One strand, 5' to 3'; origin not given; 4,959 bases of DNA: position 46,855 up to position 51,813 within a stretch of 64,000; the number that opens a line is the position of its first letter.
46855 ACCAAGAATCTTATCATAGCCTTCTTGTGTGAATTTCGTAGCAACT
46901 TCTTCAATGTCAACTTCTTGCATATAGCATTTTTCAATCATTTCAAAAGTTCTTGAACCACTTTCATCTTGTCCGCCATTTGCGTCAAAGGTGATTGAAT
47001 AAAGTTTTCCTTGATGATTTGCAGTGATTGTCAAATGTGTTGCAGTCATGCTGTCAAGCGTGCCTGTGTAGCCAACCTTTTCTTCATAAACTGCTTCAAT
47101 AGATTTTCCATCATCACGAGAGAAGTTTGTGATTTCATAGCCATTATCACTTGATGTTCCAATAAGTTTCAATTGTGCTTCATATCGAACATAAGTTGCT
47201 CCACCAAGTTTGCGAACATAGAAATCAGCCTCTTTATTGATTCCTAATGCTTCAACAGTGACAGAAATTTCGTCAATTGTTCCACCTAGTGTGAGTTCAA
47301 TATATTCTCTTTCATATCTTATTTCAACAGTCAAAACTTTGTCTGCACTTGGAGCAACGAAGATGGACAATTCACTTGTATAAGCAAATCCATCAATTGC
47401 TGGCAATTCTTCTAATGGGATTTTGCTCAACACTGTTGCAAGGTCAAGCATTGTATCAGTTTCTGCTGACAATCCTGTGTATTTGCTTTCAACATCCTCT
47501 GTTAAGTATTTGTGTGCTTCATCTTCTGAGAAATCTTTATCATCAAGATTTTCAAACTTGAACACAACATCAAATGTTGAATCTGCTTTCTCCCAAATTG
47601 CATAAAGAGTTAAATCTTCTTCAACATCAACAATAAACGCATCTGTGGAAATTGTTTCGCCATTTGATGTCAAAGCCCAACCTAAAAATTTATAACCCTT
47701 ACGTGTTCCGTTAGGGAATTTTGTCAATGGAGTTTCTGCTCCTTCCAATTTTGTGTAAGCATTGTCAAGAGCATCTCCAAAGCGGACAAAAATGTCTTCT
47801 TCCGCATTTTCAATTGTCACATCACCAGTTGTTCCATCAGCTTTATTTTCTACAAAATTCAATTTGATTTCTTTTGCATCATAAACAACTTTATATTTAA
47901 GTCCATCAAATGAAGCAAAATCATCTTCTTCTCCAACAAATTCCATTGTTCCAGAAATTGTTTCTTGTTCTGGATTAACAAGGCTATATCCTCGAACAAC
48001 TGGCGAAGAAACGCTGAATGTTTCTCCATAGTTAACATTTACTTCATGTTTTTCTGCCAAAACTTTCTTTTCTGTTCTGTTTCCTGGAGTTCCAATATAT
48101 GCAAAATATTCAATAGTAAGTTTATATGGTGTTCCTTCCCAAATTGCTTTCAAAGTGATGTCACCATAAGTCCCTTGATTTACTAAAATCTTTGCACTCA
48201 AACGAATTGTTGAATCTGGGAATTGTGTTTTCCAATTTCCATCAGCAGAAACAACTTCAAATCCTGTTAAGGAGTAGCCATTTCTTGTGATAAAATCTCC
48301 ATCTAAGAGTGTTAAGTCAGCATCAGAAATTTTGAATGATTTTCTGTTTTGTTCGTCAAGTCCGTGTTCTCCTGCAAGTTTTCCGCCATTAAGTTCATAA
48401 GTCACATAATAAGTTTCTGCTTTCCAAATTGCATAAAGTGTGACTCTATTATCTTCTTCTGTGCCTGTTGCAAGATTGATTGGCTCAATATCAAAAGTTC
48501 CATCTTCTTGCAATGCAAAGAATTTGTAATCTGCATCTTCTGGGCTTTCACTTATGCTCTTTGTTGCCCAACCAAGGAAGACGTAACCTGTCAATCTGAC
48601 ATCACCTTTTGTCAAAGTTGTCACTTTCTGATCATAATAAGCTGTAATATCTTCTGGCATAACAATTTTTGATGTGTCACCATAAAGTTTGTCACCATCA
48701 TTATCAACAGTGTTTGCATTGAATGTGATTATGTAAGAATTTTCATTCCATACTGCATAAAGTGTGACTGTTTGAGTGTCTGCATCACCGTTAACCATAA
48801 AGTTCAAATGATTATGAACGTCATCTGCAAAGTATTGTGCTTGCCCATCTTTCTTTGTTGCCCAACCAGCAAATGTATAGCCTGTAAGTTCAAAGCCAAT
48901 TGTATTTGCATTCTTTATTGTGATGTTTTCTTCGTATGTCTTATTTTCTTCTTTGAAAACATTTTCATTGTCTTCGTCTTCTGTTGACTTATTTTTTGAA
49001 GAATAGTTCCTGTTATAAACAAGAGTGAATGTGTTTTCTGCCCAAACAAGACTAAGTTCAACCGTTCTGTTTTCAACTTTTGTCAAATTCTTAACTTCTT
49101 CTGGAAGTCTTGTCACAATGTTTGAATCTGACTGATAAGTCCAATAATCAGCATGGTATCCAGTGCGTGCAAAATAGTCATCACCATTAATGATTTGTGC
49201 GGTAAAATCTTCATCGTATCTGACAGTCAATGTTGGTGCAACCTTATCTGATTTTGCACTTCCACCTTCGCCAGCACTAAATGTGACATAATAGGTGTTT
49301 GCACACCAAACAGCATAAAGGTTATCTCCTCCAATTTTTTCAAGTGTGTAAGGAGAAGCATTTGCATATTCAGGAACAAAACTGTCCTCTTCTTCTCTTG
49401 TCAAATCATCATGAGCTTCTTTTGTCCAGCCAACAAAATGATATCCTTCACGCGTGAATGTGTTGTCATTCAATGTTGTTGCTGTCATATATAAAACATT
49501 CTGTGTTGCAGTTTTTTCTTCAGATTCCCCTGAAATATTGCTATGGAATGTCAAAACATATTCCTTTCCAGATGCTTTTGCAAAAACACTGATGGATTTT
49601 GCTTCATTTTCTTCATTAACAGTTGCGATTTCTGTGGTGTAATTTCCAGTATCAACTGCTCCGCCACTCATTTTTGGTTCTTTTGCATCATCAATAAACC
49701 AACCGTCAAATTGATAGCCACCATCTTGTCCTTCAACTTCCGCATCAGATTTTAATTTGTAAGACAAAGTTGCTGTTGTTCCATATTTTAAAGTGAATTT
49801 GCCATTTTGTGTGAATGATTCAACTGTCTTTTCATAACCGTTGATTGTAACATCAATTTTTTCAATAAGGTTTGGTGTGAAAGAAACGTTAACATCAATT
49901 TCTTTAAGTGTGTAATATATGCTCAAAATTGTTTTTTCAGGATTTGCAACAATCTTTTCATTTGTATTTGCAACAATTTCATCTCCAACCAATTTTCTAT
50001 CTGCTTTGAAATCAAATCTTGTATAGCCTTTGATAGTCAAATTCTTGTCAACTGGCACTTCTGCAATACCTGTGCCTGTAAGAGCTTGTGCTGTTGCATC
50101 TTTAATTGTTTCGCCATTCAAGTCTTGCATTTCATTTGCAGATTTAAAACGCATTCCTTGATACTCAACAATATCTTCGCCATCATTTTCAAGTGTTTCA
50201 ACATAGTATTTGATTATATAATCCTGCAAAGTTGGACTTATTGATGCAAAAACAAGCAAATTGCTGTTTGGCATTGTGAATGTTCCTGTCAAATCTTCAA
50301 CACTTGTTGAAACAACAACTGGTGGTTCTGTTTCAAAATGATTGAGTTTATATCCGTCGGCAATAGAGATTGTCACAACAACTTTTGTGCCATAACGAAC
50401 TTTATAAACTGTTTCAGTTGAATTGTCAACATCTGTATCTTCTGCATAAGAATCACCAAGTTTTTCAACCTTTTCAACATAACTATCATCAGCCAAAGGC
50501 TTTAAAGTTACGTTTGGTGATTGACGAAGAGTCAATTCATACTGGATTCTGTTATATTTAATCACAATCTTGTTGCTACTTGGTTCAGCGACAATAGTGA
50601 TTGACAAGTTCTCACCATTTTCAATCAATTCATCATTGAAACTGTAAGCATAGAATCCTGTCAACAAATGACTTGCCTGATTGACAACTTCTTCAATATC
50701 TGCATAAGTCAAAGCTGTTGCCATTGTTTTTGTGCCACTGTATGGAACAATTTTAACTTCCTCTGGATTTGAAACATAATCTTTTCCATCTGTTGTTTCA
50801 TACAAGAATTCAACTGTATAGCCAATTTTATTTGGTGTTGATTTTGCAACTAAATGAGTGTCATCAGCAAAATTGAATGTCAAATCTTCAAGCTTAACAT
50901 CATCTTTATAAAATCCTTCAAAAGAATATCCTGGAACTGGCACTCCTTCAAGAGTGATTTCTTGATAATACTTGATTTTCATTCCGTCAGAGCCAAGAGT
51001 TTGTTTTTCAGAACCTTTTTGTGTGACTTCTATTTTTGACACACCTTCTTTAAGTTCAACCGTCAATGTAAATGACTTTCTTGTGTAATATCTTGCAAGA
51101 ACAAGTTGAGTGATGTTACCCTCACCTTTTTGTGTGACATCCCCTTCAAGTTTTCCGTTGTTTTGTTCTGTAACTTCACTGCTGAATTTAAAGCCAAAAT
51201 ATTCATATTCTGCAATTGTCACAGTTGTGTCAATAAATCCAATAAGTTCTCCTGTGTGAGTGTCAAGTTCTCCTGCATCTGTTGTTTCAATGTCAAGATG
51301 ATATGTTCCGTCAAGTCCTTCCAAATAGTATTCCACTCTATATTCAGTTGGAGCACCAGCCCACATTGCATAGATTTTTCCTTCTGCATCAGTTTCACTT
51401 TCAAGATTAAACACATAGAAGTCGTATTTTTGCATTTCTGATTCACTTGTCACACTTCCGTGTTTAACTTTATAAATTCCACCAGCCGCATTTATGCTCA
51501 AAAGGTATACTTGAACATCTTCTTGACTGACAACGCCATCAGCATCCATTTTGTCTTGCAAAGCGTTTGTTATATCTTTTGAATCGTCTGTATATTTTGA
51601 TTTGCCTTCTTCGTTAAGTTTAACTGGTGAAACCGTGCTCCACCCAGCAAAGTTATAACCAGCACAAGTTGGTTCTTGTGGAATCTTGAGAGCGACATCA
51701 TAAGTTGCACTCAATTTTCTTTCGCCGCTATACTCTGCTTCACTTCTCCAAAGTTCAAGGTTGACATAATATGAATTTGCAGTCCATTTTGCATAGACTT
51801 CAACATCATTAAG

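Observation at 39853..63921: Uninterrupted 24,069-nt gene encoding an 8,022-aa repeat-built surface protein (38% of the window)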

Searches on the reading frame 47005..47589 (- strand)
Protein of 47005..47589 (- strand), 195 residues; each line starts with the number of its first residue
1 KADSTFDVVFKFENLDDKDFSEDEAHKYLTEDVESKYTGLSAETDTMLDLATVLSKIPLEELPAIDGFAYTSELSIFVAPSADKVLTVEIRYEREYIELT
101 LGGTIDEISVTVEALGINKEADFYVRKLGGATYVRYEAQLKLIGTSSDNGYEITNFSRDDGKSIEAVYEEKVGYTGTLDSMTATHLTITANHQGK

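Call 12: search_protein_families(library=pfam, proteins=[window:47005-47589:-], max_evalue=10)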
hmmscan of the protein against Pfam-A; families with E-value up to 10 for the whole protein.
seq(195 aa): 1 family
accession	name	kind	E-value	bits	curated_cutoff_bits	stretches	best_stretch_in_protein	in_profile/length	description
PF23431.1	BROMI_N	-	0.28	11.6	25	0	90-108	45-63/127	Broad-minded protein N-terminal domain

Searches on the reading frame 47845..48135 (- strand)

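Call 12: search_protein_families(library=pfam, proteins=[window:47845-48135:-], max_evalue=10)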
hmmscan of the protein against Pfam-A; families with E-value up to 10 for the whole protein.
seq(97 aa): 1 family
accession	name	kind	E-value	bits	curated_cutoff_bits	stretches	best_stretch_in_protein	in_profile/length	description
PF06458.18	MucBP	-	0.0015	19.7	23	1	22-64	10-51/63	MucBP domain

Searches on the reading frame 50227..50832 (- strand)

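Call 12: search_protein_families(library=pfam, proteins=[window:50227-50832:-], max_evalue=10)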
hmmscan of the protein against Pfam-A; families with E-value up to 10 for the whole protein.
seq(202 aa): 2 families
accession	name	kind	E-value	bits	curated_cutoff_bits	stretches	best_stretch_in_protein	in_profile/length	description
PF18998.6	Flg_new_2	-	0.00032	21.1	23.6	1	145-196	20-67/73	Divergent InlB B-repeat domain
PF17081.10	SOP4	-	0.065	13.2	27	1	62-104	51-93/209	Suppressor of PMA 1-7 protein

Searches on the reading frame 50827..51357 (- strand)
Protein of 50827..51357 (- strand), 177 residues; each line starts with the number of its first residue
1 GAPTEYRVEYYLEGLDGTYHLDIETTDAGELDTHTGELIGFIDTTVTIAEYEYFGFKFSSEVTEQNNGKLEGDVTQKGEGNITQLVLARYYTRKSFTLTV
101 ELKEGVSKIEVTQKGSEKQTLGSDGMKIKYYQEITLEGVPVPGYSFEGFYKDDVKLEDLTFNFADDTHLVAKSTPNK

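Call 12: search_protein_families(library=pfam, proteins=[window:50827-51357:-], max_evalue=10)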
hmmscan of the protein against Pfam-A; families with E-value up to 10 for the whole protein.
seq(177 aa): 4 families
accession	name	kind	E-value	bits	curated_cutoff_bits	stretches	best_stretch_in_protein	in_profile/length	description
PF21881.2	STIV_penton_2nd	-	0.021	15.6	27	1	51-113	6-64/85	A223 penton protein second domain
PF18998.6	Flg_new_2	-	0.046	14.2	23.6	1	130-160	21-55/73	Divergent InlB B-repeat domain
PF21283.2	EPCAM-Trop-2_C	-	0.088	13.5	25.9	1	80-135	24-79/113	EPCAM/Trop-2, C-terminal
PF23039.2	TMEM132_3rd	-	0.16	12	27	1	82-115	27-60/147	TMEM132 cohesin-like domain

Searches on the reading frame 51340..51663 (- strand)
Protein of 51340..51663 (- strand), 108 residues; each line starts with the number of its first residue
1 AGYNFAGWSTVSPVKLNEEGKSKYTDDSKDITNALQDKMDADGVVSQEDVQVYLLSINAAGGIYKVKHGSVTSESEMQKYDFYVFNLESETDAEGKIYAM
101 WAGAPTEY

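Call 69: search_protein_families(library=pfam, proteins=[window:51340-51663:-], max_evalue=1)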
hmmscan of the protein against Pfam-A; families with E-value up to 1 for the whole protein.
seq(108 aa): 2 families
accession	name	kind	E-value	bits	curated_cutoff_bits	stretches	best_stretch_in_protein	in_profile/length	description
PF22796.1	SlpA_N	-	0.098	13.3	27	1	17-53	121-158/166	SlpA N-terminal domain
PF09479.16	Flg_new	-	0.57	10.8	27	1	1-28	31-52/65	Listeria-Bacteroides repeat domain (List_Bact_rpt)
